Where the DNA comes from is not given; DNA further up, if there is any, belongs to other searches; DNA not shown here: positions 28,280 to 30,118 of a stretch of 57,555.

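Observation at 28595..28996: Actin-family protein interrupted by a ~130-aa double zinc-ribbon insertion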

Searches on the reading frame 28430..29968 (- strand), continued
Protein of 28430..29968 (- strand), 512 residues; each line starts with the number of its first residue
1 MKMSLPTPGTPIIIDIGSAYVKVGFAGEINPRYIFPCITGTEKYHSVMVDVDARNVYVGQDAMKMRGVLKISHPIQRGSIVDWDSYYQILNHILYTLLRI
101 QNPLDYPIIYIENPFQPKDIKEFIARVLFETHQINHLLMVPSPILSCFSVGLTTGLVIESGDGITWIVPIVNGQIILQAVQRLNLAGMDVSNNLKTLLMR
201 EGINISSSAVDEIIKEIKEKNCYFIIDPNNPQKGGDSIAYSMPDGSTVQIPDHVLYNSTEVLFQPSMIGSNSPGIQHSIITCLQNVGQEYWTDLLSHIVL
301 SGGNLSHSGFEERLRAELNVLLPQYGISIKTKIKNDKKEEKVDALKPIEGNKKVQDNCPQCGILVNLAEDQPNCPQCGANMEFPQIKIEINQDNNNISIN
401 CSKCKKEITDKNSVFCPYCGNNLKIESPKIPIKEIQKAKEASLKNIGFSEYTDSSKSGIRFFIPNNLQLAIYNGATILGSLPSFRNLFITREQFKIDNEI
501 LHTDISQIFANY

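Call 6: find_homologous_proteins(query=window:28430-29968:-, max_evalue=1e-20)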
Query window:28430-29968:- (512 aa): 310 proteins with E <= 1e-20 among 8000 candidates; the best 120 are listed.
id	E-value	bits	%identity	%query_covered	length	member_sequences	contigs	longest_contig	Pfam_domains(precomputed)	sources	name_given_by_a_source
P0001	0.0e+0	1162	100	100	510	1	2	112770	PF24460.2,PF13248.12,PF00022.26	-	-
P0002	2.5e-296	1001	85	100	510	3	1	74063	PF12773.14,PF24460.2,PF13248.12,PF00022.26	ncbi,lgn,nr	ncbi:MAG: hypothetical protein JXA99_05400 [Candidatus Lokiarchaeota archaeon]|nr:hypothetical prote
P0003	6.9e-295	996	84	100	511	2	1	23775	PF12773.14,PF13248.12,PF00022.26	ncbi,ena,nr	ncbi:MAG: zinc ribbon domain-containing protein [Candidatus Lokiarchaeota archaeon]|nr:zinc ribbon d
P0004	5.4e-276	934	79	100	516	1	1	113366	PF13240.12,PF12773.14,PF24460.2,PF13248.12,PF00022.26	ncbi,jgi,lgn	-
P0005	5.8e-219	746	63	100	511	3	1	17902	PF13240.12,PF12773.14,PF24460.2,PF13248.12,PF00022.26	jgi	jgi:actin-related protein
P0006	1.3e-216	738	64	99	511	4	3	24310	PF13240.12,PF12773.14,PF17032.11,PF24460.2,PF13248.12,PF00022.26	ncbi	ncbi:MAG: double zinc ribbon domain-containing protein [Promethearchaeati archaeon]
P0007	5.0e-214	730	63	99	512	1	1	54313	PF12773.14,PF24460.2,PF13248.12,PF00022.26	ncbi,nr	ncbi:MAG: zinc-ribbon domain-containing protein [Candidatus Lokiarchaeota archaeon]|nr:zinc-ribbon d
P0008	1.1e-213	728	62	100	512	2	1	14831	PF13240.12,PF12773.14,PF24460.2,PF13248.12,PF00022.26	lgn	-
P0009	1.4e-205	702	61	99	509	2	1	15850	PF12773.14,PF24460.2,PF13248.12,PF00022.26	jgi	-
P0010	2.2e-205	701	61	99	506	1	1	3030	PF12773.14,PF24460.2,PF13248.12,PF00022.26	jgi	jgi:actin-related protein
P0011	1.3e-204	698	60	99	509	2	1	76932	PF18912.7,PF12773.14,PF24460.2,PF13248.12,PF00022.26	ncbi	ncbi:MAG: zinc ribbon domain-containing protein [Promethearchaeota archaeon]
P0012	1.2e-201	689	60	99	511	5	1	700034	PF13240.12,PF12773.14,PF24460.2,PF13248.12,PF00022.26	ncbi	-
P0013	4.9e-201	687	59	100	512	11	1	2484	PF12773.14,PF24460.2,PF13248.12,PF00022.26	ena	-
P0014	1.2e-200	685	61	99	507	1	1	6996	PF12773.14,PF24460.2,PF13248.12,PF00022.26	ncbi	-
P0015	3.6e-200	684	60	99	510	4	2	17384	PF18912.7,PF13240.12,PF12773.14,PF23455.2,PF24460.2,PF13248.12,PF00022.26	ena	-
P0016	1.9e-199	681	60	99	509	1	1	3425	PF13240.12,PF12773.14,PF24460.2,PF00022.26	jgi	jgi:actin beta/gamma 1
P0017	5.3e-199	680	60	99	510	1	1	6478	PF18912.7,PF13240.12,PF12773.14,PF17032.11,PF24460.2,PF13248.12,PF00022.26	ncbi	ncbi:MAG: zinc ribbon domain-containing protein [Candidatus Hermodarchaeota archaeon]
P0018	1.5e-198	678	58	99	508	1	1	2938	PF06723.20,PF12773.14,PF24460.2,PF13248.12,PF00022.26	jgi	jgi:actin-related protein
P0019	2.6e-197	674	58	99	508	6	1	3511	PF13240.12,PF12773.14,PF24460.2,PF13248.12,PF00022.26,PF08271.18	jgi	-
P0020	1.7e-196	672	58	99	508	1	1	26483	PF13240.12,PF12773.14,PF24460.2,PF13248.12,PF00022.26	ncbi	ncbi:MAG: hypothetical protein ACFFAH_03685 [Promethearchaeota archaeon]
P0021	2.1e-196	671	59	98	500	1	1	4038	PF13240.12,PF12773.14,PF17032.11,PF24460.2,PF13248.12,PF00022.26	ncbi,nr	ncbi:MAG: zinc-ribbon domain-containing protein, partial [Candidatus Lokiarchaeota archaeon]|nr:zinc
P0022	2.3e-195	668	58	99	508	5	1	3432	PF12773.14,PF24460.2,PF13248.12,PF00022.26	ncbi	-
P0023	3.5e-195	667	59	99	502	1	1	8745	PF13240.12,PF12773.14,PF24460.2,PF13248.12,PF00022.26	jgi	jgi:actin-related protein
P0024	6.4e-195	666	58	99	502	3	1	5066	PF13240.12,PF12773.14,PF13248.12,PF00022.26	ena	-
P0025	8.6e-195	666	58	96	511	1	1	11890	PF18912.7,PF12773.14,PF24460.2,PF13248.12,PF00022.26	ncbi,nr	ncbi:MAG: zinc-ribbon domain-containing protein [Promethearchaeota archaeon]|nr:MAG: zinc-ribbon dom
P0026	1.1e-194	666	59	99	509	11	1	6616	PF13240.12,PF12773.14,PF00022.26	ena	-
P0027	3.0e-194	664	58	99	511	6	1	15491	PF12773.14,PF24460.2,PF13248.12,PF00022.26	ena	-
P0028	4.8e-194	664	59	98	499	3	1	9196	PF13240.12,PF12773.14,PF07191.18,PF24460.2,PF13248.12,PF00022.26,PF08271.18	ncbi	ncbi:MAG: zinc-ribbon domain-containing protein [Candidatus Lokiarchaeota archaeon]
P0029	8.4e-194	663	59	99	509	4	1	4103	PF12773.14,PF13248.12,PF00022.26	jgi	-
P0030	1.5e-193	662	58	99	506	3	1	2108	PF12773.14,PF23455.2,PF24460.2,PF00022.26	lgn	-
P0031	1.7e-193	662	58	99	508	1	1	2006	PF13240.12,PF12773.14,PF13248.12,PF00022.26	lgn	-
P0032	1.9e-192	658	57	99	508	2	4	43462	PF08772.17,PF13240.12,PF12773.14,PF17032.11,PF24460.2,PF13248.12,PF00022.26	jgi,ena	-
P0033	4.4e-192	657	56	99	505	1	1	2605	PF13240.12,PF12773.14,PF24460.2,PF13248.12,PF00022.26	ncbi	ncbi:MAG: zinc ribbon domain-containing protein [Candidatus Hodarchaeota archaeon]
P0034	5.1e-192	657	57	99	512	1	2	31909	PF18912.7,PF13240.12,PF12773.14,PF17032.11,PF24460.2,PF13248.12,PF00022.26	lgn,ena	-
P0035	6.9e-192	656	56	99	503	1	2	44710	PF13240.12,PF12773.14,PF09297.17,PF24460.2,PF13248.12,PF00022.26,PF08271.18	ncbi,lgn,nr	ncbi:MAG: putative Actin/actin family protein [Promethearchaeota archaeon]|nr:MAG: putative Actin/ac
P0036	1.7e-191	655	56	99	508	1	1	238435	PF12773.14,PF13248.12,PF00022.26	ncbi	ncbi:MAG: hypothetical protein ACFE8A_04020 [Candidatus Hodarchaeota archaeon]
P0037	1.8e-191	655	56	99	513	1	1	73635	PF08772.17,PF18912.7,PF13240.12,PF12773.14,PF17032.11,PF24460.2,PF13248.12,PF00022.26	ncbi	ncbi:MAG: zinc ribbon domain-containing protein [Promethearchaeia archaeon]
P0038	2.4e-191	655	57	99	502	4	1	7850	PF13240.12,PF12773.14,PF24460.2,PF00022.26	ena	-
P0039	2.5e-191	655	57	99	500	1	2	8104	PF08772.17,PF13240.12,PF12773.14,PF24460.2,PF13248.12,PF00022.26,PF08271.18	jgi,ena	-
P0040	3.1e-191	654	56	99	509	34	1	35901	PF13240.12,PF12773.14,PF24460.2,PF13248.12,PF00022.26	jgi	-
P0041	1.1e-190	653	56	99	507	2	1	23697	PF13240.12,PF12773.14,PF00022.26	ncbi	-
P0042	1.2e-190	652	56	99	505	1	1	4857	PF13240.12,PF12773.14,PF24463.2,PF24460.2,PF13248.12,PF00022.26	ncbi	ncbi:MAG: hypothetical protein ACFE9T_15405 [Promethearchaeota archaeon]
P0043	1.9e-190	652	56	99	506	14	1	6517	PF12773.14,PF17032.11,PF13248.12,PF00022.26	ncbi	-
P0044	2.3e-190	651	58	99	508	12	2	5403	PF08772.17,PF18912.7,PF13240.12,PF12773.14,PF17032.11,PF24460.2,PF13248.12,PF00022.26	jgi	jgi:actin-related protein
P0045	2.8e-190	651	56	99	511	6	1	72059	PF18912.7,PF13240.12,PF12773.14,PF17032.11,PF07191.18,PF24460.2,PF13248.12,PF00022.26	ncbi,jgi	ncbi:MAG: zinc ribbon domain-containing protein [Promethearchaeota archaeon]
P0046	5.6e-190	650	57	99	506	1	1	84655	PF13240.12,PF12773.14,PF24460.2,PF13248.12,PF00022.26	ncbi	-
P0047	5.9e-190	650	57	99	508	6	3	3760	PF18912.7,PF13240.12,PF12773.14,PF24460.2,PF00022.26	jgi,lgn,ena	-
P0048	6.3e-190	650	58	99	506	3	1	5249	PF24460.2,PF13248.12,PF00022.26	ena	-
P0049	6.4e-190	650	58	99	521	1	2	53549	PF13240.12,PF12773.14,PF24460.2,PF13248.12,PF00022.26,PF08271.18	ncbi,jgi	ncbi:MAG: zinc-ribbon domain-containing protein [Promethearchaeota archaeon]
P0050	7.8e-190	650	56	99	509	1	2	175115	PF13240.12,PF12773.14,PF13248.12,PF00022.26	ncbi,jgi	ncbi:MAG: hypothetical protein ACTSQJ_10745 [Promethearchaeota archaeon]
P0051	1.7e-189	649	56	99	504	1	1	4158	PF12773.14,PF13248.12,PF00022.26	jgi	jgi:actin-related protein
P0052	2.0e-189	648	56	99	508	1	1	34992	PF12773.14,PF24460.2,PF13248.12,PF00022.26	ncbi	ncbi:MAG: hypothetical protein ACFFA6_00775 [Promethearchaeota archaeon]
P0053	2.8e-189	648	55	99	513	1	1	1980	PF13240.12,PF12773.14,PF24460.2,PF13248.12,PF00022.26,PF08271.18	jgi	jgi:actin beta/gamma 1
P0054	3.1e-189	648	59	99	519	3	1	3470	PF24460.2,PF13248.12,PF00022.26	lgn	-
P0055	3.5e-189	648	57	99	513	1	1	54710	PF13240.12,PF12773.14,PF24460.2,PF13248.12,PF00022.26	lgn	-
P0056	3.7e-189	647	55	99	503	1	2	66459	PF13240.12,PF12773.14,PF17032.11,PF00022.26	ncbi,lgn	ncbi:MAG: zinc ribbon domain-containing protein [Promethearchaeota archaeon]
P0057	4.8e-189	647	56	99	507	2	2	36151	PF13240.12,PF12773.14,PF24460.2,PF13248.12,PF00022.26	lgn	-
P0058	6.6e-189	647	55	99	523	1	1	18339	PF13240.12,PF12773.14,PF24460.2,PF13248.12,PF00022.26,PF08271.18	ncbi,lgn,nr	ncbi:MAG: zinc-ribbon domain-containing protein [Promethearchaeota archaeon]|nr:MAG: zinc-ribbon dom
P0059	6.7e-189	647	57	99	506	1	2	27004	PF13240.12,PF12773.14,PF24460.2,PF13248.12,PF00022.26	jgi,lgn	jgi:actin-related protein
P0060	8.0e-189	646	56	99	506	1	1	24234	PF13240.12,PF12773.14,PF24460.2,PF13248.12,PF00022.26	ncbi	ncbi:MAG: zinc ribbon domain-containing protein [Candidatus Hermodarchaeota archaeon]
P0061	1.1e-188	646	56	99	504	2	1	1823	PF13240.12,PF12773.14,PF24460.2,PF13248.12,PF00022.26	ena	-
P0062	2.8e-188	645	55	99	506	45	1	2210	PF12773.14,PF17032.11,PF13248.12,PF00022.26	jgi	-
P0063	3.0e-188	644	56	99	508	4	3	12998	PF12773.14,PF24460.2,PF00022.26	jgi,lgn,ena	jgi:centractin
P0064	3.6e-188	644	57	99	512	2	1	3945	PF13240.12,PF21344.4,PF12773.14,PF24460.2,PF13248.12,PF00022.26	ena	-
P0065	3.9e-188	644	55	99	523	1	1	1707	PF13240.12,PF12773.14,PF24460.2,PF13248.12,PF00022.26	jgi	jgi:actin-related protein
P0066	5.0e-188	644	56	99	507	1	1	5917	PF18912.7,PF12773.14,PF24460.2,PF13248.12,PF00022.26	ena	-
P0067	5.5e-188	644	54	99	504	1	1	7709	PF12773.14,PF24460.2,PF13248.12,PF00022.26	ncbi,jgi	ncbi:MAG: double zinc ribbon domain-containing protein [Promethearchaeota archaeon]|jgi:actin-relate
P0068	5.8e-188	644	56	99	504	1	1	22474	PF13240.12,PF12773.14,PF24460.2,PF13248.12,PF00022.26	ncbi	ncbi:MAG: zinc ribbon domain-containing protein [Promethearchaeota archaeon]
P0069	6.5e-188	643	56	99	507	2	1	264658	PF12773.14,PF13248.12,PF00022.26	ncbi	ncbi:MAG: hypothetical protein ACFE9V_07060 [Candidatus Hodarchaeota archaeon]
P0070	8.9e-188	643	56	99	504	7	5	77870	PF12773.14,PF24460.2,PF13248.12,PF00022.26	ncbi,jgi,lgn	-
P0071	1.0e-187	643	56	99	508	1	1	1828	PF13240.12,PF12773.14,PF24460.2,PF13248.12,PF00022.26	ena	-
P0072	1.1e-187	643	55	99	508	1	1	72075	PF12773.14,PF00022.26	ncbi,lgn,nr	ncbi:MAG: hypothetical protein EAX91_08015 [Candidatus Lokiarchaeota archaeon]|nr:hypothetical prote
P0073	1.1e-187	643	56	99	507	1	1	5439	PF08772.17,PF13240.12,PF12773.14,PF24460.2,PF13248.12,PF00022.26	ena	-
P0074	1.3e-187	642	55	99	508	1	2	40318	PF13240.12,PF12773.14,PF00022.26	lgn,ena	-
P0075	1.6e-187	642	55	99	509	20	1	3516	PF13240.12,PF12773.14,PF24460.2,PF13248.12,PF00022.26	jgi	jgi:actin-related protein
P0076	1.6e-187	642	56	99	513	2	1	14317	PF13240.12,PF12773.14,PF24460.2,PF13248.12,PF00022.26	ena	-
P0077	1.7e-187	642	56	99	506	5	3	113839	PF18912.7,PF13240.12,PF12773.14,PF24460.2,PF13248.12,PF00022.26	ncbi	ncbi:MAG: zinc ribbon domain-containing protein [Promethearchaeota archaeon]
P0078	1.8e-187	642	56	99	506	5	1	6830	PF18912.7,PF13240.12,PF12773.14,PF24460.2,PF13248.12,PF00022.26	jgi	-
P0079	1.9e-187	642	56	99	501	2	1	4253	PF12773.14,PF00022.26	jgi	jgi:actin-related protein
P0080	2.0e-187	642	55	99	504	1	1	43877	PF13240.12,PF12773.14,PF24460.2,PF13248.12,PF00022.26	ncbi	-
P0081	2.2e-187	642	57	99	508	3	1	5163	PF18912.7,PF13240.12,PF12773.14,PF24460.2,PF13248.12,PF00022.26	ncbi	ncbi:MAG: double zinc ribbon domain-containing protein [Promethearchaeia archaeon]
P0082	2.5e-187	641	56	99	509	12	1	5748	PF13240.12,PF12773.14,PF07191.18,PF24460.2,PF00022.26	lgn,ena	-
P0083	2.9e-187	641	55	99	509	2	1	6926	PF12773.14,PF24460.2,PF13248.12,PF00022.26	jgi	-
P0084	2.9e-187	641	56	99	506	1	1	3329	PF12773.14,PF17032.11,PF13248.12,PF00022.26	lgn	-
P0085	3.5e-187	641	55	99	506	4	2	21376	PF12773.14,PF24460.2,PF13248.12,PF00022.26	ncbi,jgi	ncbi:MAG: hypothetical protein ACW98D_10630 [Promethearchaeota archaeon]|jgi:actin-related protein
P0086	4.0e-187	641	56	99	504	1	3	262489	PF18912.7,PF12773.14,PF13248.12,PF00022.26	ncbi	ncbi:MAG: hypothetical protein ACFE9Q_06735 [Candidatus Hodarchaeota archaeon]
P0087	4.2e-187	641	56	99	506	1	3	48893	PF12773.14,PF17032.11,PF24460.2,PF13248.12,PF00022.26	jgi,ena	-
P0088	4.3e-187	641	56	99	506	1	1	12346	PF13240.12,PF12773.14,PF24460.2,PF13248.12,PF00022.26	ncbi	-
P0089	4.6e-187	641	55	99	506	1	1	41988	PF13240.12,PF12773.14,PF24460.2,PF13248.12,PF00022.26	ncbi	-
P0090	6.4e-187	640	56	99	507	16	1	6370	PF12773.14,PF24460.2,PF13248.12,PF00022.26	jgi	jgi:actin-related protein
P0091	6.8e-187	640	56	99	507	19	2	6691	PF13240.12,PF12773.14,PF13248.12,PF00022.26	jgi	-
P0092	7.0e-187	640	55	99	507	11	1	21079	PF12773.14,PF24460.2,PF13248.12,PF00022.26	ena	-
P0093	7.5e-187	640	56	98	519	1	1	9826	PF13240.12,PF12773.14,PF24460.2,PF13248.12,PF00022.26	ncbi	-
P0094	7.8e-187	640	55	99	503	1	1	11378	PF13240.12,PF12773.14,PF24460.2,PF13248.12,PF00022.26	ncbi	-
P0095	9.7e-187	640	56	99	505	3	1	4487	PF08772.17,PF13240.12,PF12773.14,PF24460.2,PF13248.12,PF00022.26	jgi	-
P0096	1.3e-186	639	55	99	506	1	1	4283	PF08772.17,PF13240.12,PF12773.14,PF17032.11,PF24460.2,PF13248.12,PF00022.26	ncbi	-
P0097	1.3e-186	639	56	99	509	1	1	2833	PF18912.7,PF13240.12,PF12773.14,PF00022.26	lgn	-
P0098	1.4e-186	639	56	99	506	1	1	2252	PF13240.12,PF12773.14,PF24460.2,PF13248.12,PF00022.26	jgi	jgi:actin-related protein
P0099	1.6e-186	639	57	99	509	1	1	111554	PF13240.12,PF12773.14,PF13248.12,PF00022.26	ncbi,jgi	ncbi:MAG: double zinc ribbon domain-containing protein [Promethearchaeota archaeon]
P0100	2.2e-186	638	56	99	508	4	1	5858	PF08772.17,PF13240.12,PF12773.14,PF24460.2,PF13248.12,PF00022.26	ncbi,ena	-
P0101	2.2e-186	638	55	99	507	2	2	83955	PF12773.14,PF13248.12,PF00022.26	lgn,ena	-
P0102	2.6e-186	638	55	99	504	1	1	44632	PF13240.12,PF12773.14,PF24460.2,PF13248.12,PF00022.26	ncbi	ncbi:MAG: zinc ribbon domain-containing protein [Candidatus Thorarchaeota archaeon]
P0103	2.7e-186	638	55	99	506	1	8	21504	PF18912.7,PF12773.14,PF24460.2,PF13248.12,PF00022.26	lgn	-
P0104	2.9e-186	638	55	99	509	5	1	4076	PF12773.14,PF24460.2,PF13248.12,PF00022.26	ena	-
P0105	3.9e-186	637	56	99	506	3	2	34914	PF13240.12,PF12773.14,PF17032.11,PF24460.2,PF13248.12,PF00022.26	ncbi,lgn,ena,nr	ncbi:MAG: zinc ribbon domain-containing protein [Candidatus Lokiarchaeota archaeon]|nr:zinc ribbon d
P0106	4.2e-186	637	55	99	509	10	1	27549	PF12773.14,PF13248.12,PF00022.26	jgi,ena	-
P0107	5.9e-186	637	55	99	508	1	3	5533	PF13240.12,PF12773.14,PF17032.11,PF24460.2,PF00022.26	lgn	-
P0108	5.9e-186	637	55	99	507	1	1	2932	PF12773.14,PF00022.26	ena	-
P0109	6.8e-186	637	56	99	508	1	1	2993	PF08772.17,PF13240.12,PF12773.14,PF24460.2,PF13248.12,PF00022.26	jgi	-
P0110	7.8e-186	637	56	99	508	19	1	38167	PF18912.7,PF13240.12,PF12773.14,PF24460.2,PF13248.12,PF00022.26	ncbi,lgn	ncbi:MAG: zinc ribbon domain-containing protein [Promethearchaeota archaeon]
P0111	8.3e-186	636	55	99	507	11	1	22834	PF08772.17,PF13240.12,PF12773.14,PF13248.12,PF00022.26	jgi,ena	-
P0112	8.3e-186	636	56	99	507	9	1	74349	PF12773.14,PF00022.26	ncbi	ncbi:MAG: hypothetical protein ACFFBC_01215 [Promethearchaeota archaeon]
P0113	1.1e-185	636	56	99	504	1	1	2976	PF12773.14,PF24460.2,PF13248.12,PF00022.26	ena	-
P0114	1.2e-185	636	54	99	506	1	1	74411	PF13240.12,PF12773.14,PF24460.2,PF13248.12,PF00022.26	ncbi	-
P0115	1.2e-185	636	55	99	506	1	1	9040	PF08772.17,PF12773.14,PF24460.2,PF13248.12,PF00022.26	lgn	-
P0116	1.3e-185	636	55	99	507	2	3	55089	PF12773.14,PF24460.2,PF13248.12,PF00022.26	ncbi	ncbi:MAG: zinc ribbon domain-containing protein [Promethearchaeota archaeon]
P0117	1.4e-185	636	54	99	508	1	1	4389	PF18912.7,PF12773.14,PF24460.2,PF13248.12,PF00022.26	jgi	jgi:actin-related protein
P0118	1.5e-185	636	55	99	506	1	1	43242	PF13240.12,PF12773.14,PF13248.12,PF00022.26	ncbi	-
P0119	1.7e-185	635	57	99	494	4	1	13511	PF12773.14,PF24460.2,PF00022.26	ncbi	-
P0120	1.9e-185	635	55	99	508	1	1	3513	PF13240.12,PF12773.14,PF24460.2,PF00022.26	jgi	jgi:centractin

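Call 17: find_related_loci(query=A1, collection=genome_contigs, flank=6000)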
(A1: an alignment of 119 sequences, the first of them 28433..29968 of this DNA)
Query A1 (512 aa) in genome_contigs; peptide patterns used: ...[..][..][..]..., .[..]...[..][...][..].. (x = any residue, [..] = any of these).
207 stretches matched a pattern; 128 encode a relative of the query (tblastn E <= 1e-3); the best 80 are kept; 80 distinct loci.
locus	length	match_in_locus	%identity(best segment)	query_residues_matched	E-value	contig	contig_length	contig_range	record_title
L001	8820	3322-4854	85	1-511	0e+0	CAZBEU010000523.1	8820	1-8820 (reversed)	MAG TPA_asm: uncultured archaeon isolate SRP185410_co1_420 genome assembly, contig: k141_1043472, whole genome shotgun s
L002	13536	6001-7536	86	1-512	0e+0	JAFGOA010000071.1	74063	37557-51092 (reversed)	MAG: Promethearchaeota archaeon isolate Zod_Metabat.578 k87_2986072, whole genome shotgun sequence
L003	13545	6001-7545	79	3-512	0e+0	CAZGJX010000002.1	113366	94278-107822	MAG TPA_asm: uncultured archaeon isolate binchicken_co228_481 genome assembly, contig: NODE_89_length_113366_cov_7.24472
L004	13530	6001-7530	63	3-512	0e+0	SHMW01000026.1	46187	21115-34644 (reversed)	MAG: Promethearchaeota archaeon isolate BC3 1189800026, whole genome shotgun sequence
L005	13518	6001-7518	64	8-512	0e+0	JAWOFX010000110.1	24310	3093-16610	MAG: Promethearchaeia archaeon isolate BLK6-3.bin.141 k191_554587, whole genome shotgun sequence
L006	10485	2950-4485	63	3-511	0e+0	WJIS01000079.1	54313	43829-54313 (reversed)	MAG: Promethearchaeota archaeon isolate Bin_204 k141_613939, whole genome shotgun sequence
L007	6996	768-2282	61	3-509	0e+0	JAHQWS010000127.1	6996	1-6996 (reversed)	MAG: Promethearchaeia archaeon isolate ABR15 NODE_1911_length_6996_cov_3, whole genome shotgun sequence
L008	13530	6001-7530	58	2-509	0e+0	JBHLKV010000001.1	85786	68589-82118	MAG: Candidatus Hodarchaeota archaeon isolate DZ1M.223 DZ1M.223@684, whole genome shotgun sequence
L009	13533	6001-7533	60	1-510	0e+0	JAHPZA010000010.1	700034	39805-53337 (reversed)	MAG: Promethearchaeota archaeon isolate LW40_45 NODE_9_length_700034_cov_20.986657, whole genome shotgun sequence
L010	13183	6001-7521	60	1-509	0e+0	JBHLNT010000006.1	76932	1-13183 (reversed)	MAG: Promethearchaeota archaeon isolate DZ2S.378 DZ2S.378@763, whole genome shotgun sequence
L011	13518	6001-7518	57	3-509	0e+0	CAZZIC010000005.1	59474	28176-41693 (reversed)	MAG TPA_asm: uncultured archaeon isolate binchicken_co8_354 genome assembly, contig: NODE_382_length_59474_cov_15.767903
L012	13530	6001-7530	56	1-509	0e+0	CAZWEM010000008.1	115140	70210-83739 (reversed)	MAG TPA_asm: uncultured archaeon isolate binchicken_co94_320 genome assembly, contig: NODE_114_length_115140_cov_7.85130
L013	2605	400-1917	56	2-509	0e+0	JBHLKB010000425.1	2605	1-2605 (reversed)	MAG: Candidatus Hodarchaeota archaeon isolate DZ1B.234 DZ1B.234@236080, whole genome shotgun sequence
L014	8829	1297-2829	60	1-510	0e+0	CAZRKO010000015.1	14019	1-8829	MAG TPA_asm: uncultured archaeon isolate binchicken_co122_36 genome assembly, contig: NODE_3066_length_14019_cov_5.73173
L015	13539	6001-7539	57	2-512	0e+0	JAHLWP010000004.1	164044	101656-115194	MAG: Promethearchaeota archaeon isolate 9R3_44 NODE_4_length_164044_cov_237.306697, whole genome shotgun sequence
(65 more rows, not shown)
